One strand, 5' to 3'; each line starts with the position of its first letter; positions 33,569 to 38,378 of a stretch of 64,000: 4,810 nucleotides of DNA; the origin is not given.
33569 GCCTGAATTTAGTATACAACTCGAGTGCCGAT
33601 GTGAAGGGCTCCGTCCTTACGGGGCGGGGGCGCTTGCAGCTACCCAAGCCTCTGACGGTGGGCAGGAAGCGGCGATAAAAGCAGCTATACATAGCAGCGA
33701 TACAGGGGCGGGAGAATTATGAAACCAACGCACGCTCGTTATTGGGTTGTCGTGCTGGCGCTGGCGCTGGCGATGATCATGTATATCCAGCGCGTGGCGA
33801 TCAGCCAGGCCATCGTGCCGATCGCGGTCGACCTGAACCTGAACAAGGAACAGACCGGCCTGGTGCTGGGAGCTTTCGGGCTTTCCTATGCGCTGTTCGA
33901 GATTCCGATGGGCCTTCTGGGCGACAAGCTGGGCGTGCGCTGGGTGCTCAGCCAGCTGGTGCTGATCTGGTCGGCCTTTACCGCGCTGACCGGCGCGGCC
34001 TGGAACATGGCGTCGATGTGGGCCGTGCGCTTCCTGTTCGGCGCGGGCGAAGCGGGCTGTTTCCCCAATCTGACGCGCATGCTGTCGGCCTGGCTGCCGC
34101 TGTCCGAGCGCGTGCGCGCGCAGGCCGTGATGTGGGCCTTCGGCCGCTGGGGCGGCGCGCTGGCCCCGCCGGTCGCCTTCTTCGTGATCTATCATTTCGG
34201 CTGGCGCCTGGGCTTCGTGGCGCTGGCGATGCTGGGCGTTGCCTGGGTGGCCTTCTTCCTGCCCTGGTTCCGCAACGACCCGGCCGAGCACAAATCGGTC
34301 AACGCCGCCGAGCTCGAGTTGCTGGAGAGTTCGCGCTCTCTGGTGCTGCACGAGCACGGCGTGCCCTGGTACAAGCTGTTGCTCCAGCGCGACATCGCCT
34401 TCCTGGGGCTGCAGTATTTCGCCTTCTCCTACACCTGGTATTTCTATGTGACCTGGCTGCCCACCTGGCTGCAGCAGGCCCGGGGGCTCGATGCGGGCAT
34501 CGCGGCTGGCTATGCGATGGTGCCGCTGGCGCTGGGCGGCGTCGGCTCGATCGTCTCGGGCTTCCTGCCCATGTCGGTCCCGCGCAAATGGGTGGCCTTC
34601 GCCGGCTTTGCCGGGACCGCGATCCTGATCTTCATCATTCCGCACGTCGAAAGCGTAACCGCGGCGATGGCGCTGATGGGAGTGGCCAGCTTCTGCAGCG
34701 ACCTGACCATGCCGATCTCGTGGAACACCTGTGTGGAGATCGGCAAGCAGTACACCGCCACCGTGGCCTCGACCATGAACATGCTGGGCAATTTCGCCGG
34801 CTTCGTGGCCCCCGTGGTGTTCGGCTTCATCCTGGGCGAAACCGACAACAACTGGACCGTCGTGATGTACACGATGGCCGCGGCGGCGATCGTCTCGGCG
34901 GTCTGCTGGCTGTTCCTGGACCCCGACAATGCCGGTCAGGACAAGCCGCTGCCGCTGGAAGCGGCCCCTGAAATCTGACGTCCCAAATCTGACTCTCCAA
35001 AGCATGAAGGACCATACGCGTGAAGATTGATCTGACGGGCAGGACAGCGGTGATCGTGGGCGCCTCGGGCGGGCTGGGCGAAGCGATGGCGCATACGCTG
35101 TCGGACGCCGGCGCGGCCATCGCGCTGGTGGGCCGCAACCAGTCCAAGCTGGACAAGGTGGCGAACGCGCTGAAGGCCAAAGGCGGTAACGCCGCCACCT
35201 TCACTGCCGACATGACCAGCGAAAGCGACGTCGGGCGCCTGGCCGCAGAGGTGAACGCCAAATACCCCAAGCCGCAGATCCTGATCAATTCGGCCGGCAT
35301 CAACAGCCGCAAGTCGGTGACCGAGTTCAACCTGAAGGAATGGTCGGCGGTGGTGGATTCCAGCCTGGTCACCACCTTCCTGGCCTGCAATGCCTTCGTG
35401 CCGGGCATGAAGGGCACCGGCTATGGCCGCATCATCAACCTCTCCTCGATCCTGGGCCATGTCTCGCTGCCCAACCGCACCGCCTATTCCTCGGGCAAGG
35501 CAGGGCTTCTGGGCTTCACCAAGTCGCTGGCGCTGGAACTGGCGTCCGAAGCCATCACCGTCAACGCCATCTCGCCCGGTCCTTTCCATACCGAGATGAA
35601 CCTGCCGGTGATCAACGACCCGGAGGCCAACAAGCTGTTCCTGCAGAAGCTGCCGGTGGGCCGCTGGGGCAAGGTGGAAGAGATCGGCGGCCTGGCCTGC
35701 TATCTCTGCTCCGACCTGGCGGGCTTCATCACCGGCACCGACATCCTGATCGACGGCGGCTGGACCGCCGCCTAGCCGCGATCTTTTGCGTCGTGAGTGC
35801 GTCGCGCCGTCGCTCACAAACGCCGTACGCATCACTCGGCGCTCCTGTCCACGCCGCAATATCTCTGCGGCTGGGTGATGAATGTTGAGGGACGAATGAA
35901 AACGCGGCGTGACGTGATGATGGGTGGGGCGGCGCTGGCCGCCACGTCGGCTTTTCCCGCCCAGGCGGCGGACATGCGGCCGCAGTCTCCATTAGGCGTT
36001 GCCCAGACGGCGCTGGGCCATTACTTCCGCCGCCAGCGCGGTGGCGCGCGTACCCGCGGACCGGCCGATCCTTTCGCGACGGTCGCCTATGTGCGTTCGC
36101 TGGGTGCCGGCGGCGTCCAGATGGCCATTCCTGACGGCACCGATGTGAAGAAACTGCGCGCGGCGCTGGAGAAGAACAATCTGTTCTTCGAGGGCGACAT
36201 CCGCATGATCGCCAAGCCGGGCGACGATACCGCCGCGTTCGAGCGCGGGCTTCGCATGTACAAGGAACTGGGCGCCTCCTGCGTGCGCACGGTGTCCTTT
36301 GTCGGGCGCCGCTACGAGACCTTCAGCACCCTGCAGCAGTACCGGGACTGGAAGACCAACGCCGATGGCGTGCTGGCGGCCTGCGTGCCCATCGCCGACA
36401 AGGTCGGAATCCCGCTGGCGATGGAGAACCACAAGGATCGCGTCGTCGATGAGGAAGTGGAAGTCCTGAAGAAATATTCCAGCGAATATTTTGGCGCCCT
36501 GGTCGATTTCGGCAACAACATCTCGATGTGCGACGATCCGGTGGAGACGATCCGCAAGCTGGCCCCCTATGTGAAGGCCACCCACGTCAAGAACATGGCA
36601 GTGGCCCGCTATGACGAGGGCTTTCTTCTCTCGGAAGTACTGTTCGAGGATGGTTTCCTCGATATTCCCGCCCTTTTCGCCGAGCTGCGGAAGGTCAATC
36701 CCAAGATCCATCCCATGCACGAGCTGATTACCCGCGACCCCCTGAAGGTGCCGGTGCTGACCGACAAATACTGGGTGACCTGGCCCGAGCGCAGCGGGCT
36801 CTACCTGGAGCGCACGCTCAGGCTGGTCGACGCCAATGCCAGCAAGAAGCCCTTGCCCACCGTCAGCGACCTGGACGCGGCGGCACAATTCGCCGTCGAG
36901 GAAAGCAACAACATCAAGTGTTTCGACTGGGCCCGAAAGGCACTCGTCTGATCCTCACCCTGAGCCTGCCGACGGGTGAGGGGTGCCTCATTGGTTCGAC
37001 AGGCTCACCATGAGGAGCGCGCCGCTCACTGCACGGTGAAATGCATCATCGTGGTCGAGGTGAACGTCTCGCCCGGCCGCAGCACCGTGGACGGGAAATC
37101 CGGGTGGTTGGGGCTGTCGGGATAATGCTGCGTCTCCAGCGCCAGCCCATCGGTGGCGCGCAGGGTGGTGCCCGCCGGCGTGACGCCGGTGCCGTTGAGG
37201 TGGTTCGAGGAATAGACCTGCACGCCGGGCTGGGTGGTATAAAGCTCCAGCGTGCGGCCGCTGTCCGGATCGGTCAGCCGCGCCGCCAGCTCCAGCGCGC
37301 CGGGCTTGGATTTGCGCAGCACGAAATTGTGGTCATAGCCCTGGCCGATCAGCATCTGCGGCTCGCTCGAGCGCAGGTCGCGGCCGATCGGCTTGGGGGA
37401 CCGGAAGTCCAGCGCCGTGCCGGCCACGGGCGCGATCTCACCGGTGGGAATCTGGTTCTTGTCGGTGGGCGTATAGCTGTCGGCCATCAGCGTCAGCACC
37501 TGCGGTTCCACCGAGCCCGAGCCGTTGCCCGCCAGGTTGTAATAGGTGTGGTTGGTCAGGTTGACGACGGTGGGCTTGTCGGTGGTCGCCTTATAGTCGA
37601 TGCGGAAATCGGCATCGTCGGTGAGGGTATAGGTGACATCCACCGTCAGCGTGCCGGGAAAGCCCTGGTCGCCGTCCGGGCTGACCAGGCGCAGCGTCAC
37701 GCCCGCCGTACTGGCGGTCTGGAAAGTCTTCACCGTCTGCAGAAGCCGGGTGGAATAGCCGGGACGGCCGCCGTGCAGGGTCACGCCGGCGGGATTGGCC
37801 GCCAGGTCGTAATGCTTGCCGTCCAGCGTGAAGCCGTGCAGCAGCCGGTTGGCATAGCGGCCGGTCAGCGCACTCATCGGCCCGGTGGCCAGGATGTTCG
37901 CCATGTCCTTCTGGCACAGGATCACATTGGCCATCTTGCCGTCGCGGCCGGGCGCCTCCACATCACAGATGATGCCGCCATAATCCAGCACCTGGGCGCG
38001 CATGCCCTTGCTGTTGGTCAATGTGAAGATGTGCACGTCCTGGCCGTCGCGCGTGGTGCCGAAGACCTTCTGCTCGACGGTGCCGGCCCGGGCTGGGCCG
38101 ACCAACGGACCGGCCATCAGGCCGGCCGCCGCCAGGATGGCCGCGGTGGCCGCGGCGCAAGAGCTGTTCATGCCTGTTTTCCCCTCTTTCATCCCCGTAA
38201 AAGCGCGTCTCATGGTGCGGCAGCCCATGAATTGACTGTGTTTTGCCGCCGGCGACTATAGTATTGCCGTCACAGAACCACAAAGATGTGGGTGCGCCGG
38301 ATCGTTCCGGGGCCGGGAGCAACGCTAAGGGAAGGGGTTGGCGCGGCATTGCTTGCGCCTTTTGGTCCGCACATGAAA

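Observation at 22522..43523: Candidate undescribed periplasmic sugar-oxidation system built on three PQQ enzymes, ThuA-like proteins and esterases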

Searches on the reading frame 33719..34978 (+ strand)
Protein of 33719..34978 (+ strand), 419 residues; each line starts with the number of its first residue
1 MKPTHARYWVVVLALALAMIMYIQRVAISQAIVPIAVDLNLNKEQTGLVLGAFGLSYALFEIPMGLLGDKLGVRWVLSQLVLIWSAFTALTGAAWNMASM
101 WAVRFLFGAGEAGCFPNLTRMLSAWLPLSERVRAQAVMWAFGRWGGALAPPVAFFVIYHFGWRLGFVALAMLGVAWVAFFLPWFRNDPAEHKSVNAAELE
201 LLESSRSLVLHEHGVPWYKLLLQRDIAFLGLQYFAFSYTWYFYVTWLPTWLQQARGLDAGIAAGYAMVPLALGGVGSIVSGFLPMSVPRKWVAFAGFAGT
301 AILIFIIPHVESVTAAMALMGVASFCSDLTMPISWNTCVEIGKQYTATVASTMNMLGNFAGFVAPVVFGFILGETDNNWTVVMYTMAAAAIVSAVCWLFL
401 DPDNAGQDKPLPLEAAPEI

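Call 5: search_protein_families(library=pfam, proteins=[window:33719-34978:+])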
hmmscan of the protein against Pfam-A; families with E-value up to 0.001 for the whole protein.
window:33719-34978:+ (419 aa): 1 family
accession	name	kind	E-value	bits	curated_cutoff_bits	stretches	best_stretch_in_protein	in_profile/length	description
PF07690.21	MFS_1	-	3e-48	164.9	33.4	2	16-365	3-347/347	Major Facilitator Superfamily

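Call 13: search_protein_families(library=ncbifam, proteins=[window:33719-34978:+], max_evalue=0.00001)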
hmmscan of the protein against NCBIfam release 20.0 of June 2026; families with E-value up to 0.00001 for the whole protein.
window:33719-34978:+ (419 aa): 11 families
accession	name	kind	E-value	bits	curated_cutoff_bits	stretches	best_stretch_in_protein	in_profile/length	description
TIGR00893.1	2A0114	subfamily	7.1e-61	206.3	395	1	19-398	4-397/399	D-galactonate transporter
TIGR00894.1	2A0114euk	subfamily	1.6e-26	92.9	626.45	1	41-398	73-447/465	Na(+)-dependent inorganic phosphate cotransporter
TIGR00881.1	2A0104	subfamily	2.7e-26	92.5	407.75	1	19-373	5-371/379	phosphoglycerate transporter protein PgtP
TIGR00895.1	2A0115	subfamily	6e-16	58.4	418.55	1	5-372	13-398/398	aromatic acid/H+ symport family MFS transporter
NF008586.0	PRK11551.1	equivalog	3.7e-14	52.5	410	1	10-400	16-395/406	3-(3-hydroxy-phenyl)propionate transporter MhpT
TIGR02332.1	HpaX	equivalog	3e-09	36.5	615.4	1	11-138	10-137/412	4-hydroxyphenylacetate permease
NF008661.1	PRK11663.1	subfamily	1e-08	34.6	564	1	7-335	25-367/439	MFS transporter family glucose-6-phosphate receptor UhpC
TIGR00880.1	2_A_01_02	superfamily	1.6e-08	34.7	131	1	47-181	1-135/141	multidrug resistance protein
NF053517.1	HbztTptrPcaK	equivalog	1.9e-07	30.5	770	1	8-179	17-189/437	4-hydroxybenzoate transporter PcaK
NF008314.0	PRK11102.1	equivalog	2.8e-06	26.9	303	0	10-180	11-181/396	Bcr/CflA family multidrug efflux MFS transporter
NF003024.0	PRK03893.1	subfamily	2.9e-06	26.4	604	0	26-172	292-439/497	sialate:H+ symport family MFS transporter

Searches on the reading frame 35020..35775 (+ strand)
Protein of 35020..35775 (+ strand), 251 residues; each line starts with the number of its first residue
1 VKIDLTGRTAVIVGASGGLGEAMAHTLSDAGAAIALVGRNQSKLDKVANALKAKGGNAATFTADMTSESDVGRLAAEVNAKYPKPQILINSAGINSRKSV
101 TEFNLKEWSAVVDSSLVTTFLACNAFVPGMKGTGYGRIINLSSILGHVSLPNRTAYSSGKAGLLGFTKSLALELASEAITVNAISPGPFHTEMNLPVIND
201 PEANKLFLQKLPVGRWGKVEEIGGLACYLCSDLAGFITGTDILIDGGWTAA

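Call 6: search_protein_families(library=pfam, proteins=[window:35020-35775:+])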
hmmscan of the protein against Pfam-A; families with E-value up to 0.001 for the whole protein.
window:35020-35775:+ (251 aa): 6 families
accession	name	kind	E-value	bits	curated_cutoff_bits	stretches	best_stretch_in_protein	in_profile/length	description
PF13561.12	adh_short_C2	-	1.4e-58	198.7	27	1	14-249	1-236/236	Enoyl-(Acyl carrier protein) reductase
PF00106.31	adh_short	-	6.3e-52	176.3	26.6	1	9-196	2-189/195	short chain dehydrogenase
PF08659.16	KR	-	2.3e-13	50.9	22.6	1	9-169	2-162/180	KR domain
PF23441.1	SDR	-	2.5e-10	40.6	27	1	5-247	5-254/258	SDR-like rossmann domain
PF03435.24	Sacchrp_dh_NADP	-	1.3e-05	25.9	25.1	1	11-116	2-100/129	Saccharopine dehydrogenase NADP binding domain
PF02882.25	THF_DHG_CYH_C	-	0.00052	19.8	27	0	2-48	31-77/160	Tetrahydrofolate dehydrogenase/cyclohydrolase, NAD(P)-binding domain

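Call 13: search_protein_families(library=ncbifam, proteins=[window:35020-35775:+], max_evalue=0.00001)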
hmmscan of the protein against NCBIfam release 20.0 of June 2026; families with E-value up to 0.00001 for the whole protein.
window:35020-35775:+ (251 aa): 231 families (the best 25 are shown)
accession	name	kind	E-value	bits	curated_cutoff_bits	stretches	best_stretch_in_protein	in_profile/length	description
NF004778.0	PRK06124.1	equivalog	2.3e-62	210.7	303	1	3-250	7-254/256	SDR family oxidoreductase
NF009466.0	PRK12826.1-2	subfamily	1.5e-60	204.8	222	1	8-249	4-245/248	3-oxoacyl-ACP reductase FabG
TIGR01963.1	PHB_DH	subfamily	3.9e-59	200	307.05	1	8-250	2-254/255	3-hydroxybutyrate dehydrogenase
NF005559.1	PRK07231.1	subfamily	1.5e-58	198.2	215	1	5-249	2-248/249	glucose 1-dehydrogenase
NF009093.0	PRK12429.1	subfamily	3.4e-56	190.4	258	1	5-250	3-258/259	3-hydroxybutyrate dehydrogenase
TIGR01830.1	3oxo_ACP_reduc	equivalog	7.3e-56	189.5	297.75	1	10-247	1-237/239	3-oxoacyl-[acyl-carrier-protein] reductase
NF004198.0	PRK05653.1-3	equivalog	8e-56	189.2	296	1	5-248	5-246/248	3-oxoacyl-ACP reductase FabG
NF006070.0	PRK08213.1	subfamily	1.1e-55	189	279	1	3-250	8-258/259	gluconate 5-dehydrogenase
NF004791.0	PRK06138.1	equivalog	1.1e-54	185.4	312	1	4-251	2-252/252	SDR family oxidoreductase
NF005309.0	PRK06841.1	subfamily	2.1e-53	181.4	286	1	2-250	10-254/255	GolD/DthD family dehydrogenase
TIGR01832.1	kduD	equivalog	3.9e-53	180.5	338.85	1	4-250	2-247/248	2-dehydro-3-deoxy-D-gluconate 5-dehydrogenase KduD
NF004197.0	PRK05653.1-1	equivalog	5.5e-53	180.1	332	1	1-249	1-247/249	3-oxoacyl-ACP reductase FabG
NF004818.0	PRK06172.1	equivalog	5.5e-53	179.9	336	1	1-250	1-252/253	SDR family oxidoreductase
NF006132.0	PRK08277.1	subfamily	8.4e-53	179.5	281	1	2-250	5-276/280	D-mannonate oxidoreductase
NF005681.0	PRK07478.1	subfamily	2.5e-51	174.5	267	1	4-249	3-250/254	SDR family oxidoreductase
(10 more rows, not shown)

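Call 54: search_solved_structures(query=window:35020-35775:+, max_evalue=1e-30)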
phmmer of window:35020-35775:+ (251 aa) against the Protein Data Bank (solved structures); distinct sequences matched with E-value up to 1e-30: 133 (the best 60 are shown).
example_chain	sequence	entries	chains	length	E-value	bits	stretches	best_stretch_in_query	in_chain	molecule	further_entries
1vl8_A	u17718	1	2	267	1.2e-45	159.1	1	3-250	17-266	Gluconate 5-dehydrogenase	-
9pvq_A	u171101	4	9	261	2.1e-44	155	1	4-250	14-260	NAD-dependent epimerase/dehydratase:Short-chain dehydrogenase/reductase SDR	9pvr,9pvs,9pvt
4k6c_A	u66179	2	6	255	4.2e-44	154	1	5-247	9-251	Acetoacetyl-CoA reductase | Putative Acetoacetyl-CoA reductase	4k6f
6le3_E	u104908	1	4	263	2.5e-42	148.2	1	3-250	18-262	Gluconate 5-dehydrogenase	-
4ibo_A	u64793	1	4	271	2.5e-42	148.2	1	3-248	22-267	Gluconate dehydrogenase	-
3gk3_A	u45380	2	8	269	3.1e-42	147.9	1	8-248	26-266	Acetoacetyl-CoA reductase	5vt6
4dml_A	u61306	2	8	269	3.7e-42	147.7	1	3-249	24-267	3-oxoacyl-[acyl-carrier-protein] reductase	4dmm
4afn_A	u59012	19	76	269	9.2e-42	146.4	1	3-248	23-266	3-OXOACYL-[ACYL-CARRIER-PROTEIN] REDUCTASE FABG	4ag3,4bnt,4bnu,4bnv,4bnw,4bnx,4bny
2p68_A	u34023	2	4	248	9.4e-42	146.3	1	1-247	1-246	3-oxoacyl-[acyl-carrier-protein] reductase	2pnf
2c07_A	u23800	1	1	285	1.1e-41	146.2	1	8-248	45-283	3-OXOACYL-(ACYL-CARRIER PROTEIN) REDUCTASE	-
8wwf_A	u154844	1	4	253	4e-41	144.3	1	5-250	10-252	(R)-DHPS dehydrogenase HpsO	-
3v2h_A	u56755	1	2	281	6e-41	143.7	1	7-250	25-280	D-beta-hydroxybutyrate dehydrogenase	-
4j2h_A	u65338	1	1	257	1.5e-40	142.4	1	3-250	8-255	Short chain alcohol dehydrogenase-related dehydrogenase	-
4g81_D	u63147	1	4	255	1e-39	139.7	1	3-250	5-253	Putative hexonate dehydrogenase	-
3lyl_A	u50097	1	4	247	1.2e-39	139.5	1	5-248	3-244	3-oxoacyl-(Acyl-carrier-protein) reductase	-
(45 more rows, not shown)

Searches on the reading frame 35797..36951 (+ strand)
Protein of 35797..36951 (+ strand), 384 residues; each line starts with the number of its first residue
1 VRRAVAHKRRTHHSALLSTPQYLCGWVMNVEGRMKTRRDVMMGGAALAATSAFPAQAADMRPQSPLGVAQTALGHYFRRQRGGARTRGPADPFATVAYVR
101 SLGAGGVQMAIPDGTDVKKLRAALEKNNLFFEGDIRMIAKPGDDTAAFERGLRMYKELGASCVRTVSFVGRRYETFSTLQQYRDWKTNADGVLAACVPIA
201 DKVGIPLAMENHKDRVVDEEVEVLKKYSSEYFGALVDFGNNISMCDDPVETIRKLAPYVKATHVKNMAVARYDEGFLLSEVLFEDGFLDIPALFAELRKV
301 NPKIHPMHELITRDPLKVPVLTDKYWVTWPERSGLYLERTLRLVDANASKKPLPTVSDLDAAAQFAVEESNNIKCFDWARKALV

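Call 6: search_protein_families(library=pfam, proteins=[window:35797-36951:+])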
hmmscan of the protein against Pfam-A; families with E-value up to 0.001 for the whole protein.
window:35797-36951:+ (384 aa): 1 family
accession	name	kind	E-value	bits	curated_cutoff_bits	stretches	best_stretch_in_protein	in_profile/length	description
PF01261.30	AP_endonuc_2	-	1.9e-13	51.2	31.1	1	97-301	2-220/249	Xylose isomerase-like TIM barrel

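Call 14: search_protein_families(library=ncbifam, proteins=[window:35896-36951:+], max_evalue=0.00001)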
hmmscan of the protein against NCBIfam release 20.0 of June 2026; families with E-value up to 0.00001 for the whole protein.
window:35896-36951:+ (351 aa): 0 families

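Call 27: search_solved_structures(query=window:35896-36951:+, max_evalue=0.01)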
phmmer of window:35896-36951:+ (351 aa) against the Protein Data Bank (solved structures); distinct sequences matched with E-value up to 0.01: 1.
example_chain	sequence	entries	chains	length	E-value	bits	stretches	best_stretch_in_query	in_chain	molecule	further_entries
8z1i_A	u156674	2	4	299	0.0086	18.4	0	160-270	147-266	Art22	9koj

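Call 87: predict_structure(protein=window:35974-36951:+)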
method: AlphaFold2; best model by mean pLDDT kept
length: 325 residues; sequences in the alignment: 1
mean_pLDDT: 46.6   pTM: 0.33
mean pLDDT of the five models: 46.6, 39.9, 38.4, 36.3, 34.4
residues with pLDDT >= 90: 0; 70-90: 22; 50-70: 113; < 50: 190
segments of 3 or more residues with pLDDT < 50: 1-3, 5-7, 16-38, 110-125, 144-173, 200-228, 247-325
pLDDT, mean of each block of 10 residues (from residue 1): 47 49 33 41 59 66 74 55 59 72 54 35 47 53 48 35 37 51 55 55 42 36 43 66 53 36 28 31 33 37 33 33 31
secondary structure, 60 per line:
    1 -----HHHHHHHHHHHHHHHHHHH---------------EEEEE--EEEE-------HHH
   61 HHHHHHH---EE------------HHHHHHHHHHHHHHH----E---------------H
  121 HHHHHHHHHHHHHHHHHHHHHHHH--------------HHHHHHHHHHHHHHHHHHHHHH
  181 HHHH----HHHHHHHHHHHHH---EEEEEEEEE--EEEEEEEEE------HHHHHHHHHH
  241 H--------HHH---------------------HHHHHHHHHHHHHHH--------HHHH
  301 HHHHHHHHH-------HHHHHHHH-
elements in order: H6-24 E40-44 E47-50 H58-67 H85-99 H120-144 H159-184 H189-201 E205-213 E216-224 H231-241 H274-288 H297-309 H317-324

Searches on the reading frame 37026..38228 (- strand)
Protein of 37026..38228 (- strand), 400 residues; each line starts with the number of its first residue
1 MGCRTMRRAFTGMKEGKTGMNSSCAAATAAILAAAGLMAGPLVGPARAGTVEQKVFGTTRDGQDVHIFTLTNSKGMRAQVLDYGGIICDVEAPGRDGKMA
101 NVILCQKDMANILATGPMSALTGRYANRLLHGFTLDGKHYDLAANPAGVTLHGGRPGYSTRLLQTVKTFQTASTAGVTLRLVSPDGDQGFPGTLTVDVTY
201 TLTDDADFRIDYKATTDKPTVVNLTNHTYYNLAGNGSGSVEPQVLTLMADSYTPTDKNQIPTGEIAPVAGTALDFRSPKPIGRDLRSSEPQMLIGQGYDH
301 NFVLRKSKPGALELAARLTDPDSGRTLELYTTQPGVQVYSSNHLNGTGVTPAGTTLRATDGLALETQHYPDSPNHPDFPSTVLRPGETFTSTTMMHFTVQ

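Call 6: search_protein_families(library=pfam, proteins=[window:37026-38228:-])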
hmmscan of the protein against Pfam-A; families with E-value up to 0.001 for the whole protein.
window:37026-38228:- (400 aa): 1 family
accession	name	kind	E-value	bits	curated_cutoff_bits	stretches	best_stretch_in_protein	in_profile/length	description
PF01263.26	Aldose_epim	-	3.5e-79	266.7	27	1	67-394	2-297/299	Aldose 1-epimerase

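Call 14: search_protein_families(library=ncbifam, proteins=[window:37026-38171:-], max_evalue=0.00001)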
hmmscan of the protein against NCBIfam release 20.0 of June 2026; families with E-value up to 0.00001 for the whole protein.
window:37026-38171:- (381 aa): 3 families
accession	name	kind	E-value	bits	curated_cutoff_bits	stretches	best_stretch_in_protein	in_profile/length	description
TIGR02636.1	galM_Leloir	equivalog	9e-91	304.4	397.65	1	43-378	1-335/336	galactose-1-epimerase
NF008277.0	PRK11055.1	subfamily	3.5e-89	299.4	240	1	34-380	4-348/349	galactose-1-epimerase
NF011719.0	PRK15172.1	equivalog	5.7e-06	26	251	0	107-330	63-262/300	aldose-1-epimerase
